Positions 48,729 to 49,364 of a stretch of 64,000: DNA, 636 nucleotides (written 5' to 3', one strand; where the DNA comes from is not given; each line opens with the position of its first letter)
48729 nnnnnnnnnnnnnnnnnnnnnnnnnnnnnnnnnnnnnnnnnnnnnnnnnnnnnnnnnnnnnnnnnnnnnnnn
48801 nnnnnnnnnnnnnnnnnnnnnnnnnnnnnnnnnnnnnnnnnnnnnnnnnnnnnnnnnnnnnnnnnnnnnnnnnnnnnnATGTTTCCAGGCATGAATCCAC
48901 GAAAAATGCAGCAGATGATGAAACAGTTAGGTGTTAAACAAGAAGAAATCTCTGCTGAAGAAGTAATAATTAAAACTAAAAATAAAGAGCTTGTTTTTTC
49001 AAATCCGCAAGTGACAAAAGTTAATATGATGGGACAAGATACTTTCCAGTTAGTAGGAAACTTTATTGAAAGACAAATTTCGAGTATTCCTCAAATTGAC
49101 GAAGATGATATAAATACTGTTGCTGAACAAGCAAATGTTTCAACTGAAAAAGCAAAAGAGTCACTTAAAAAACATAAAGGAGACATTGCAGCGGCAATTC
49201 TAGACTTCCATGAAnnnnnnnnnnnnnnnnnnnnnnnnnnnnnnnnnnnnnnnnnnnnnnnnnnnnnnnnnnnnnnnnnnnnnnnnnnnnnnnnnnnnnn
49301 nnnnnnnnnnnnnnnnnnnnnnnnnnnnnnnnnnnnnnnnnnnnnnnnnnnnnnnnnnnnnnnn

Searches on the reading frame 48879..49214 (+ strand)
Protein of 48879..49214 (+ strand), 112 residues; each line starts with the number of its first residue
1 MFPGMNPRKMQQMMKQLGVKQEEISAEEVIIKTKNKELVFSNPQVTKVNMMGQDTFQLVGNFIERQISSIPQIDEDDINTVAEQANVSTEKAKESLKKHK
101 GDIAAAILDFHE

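Call 4: search_protein_families(library=pfam, proteins=[window:48879-49214:+], max_evalue=1)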
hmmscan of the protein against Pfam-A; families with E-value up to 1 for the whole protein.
window:48879-49214:+ (112 aa): 7 families
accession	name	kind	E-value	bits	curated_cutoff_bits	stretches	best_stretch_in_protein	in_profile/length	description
PF01849.23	NAC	-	1.1e-15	57.7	21.3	1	7-62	1-54/57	NAC domain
PF19026.7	UBA_HYPK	-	2.3e-08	33.7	27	1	72-107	2-37/41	HYPK UBA domain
PF03672.18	UPF0154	-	0.033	14.5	27.1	0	3-23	28-48/60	Uncharacterised protein family (UPF0154)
PF20159.5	YidB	-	0.056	14.2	24.3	1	72-99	88-115/132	YidB-like protein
PF00403.32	HMA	-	0.081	13.8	24.8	1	62-97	15-53/62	Heavy-metal-associated domain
PF14555.12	UBA_4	-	0.086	13.1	21.8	1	76-112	2-38/43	UBA-like domain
PF19712.4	AGK_C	-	0.14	12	27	1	11-66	89-143/215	Acylglycerol kinase C-terminal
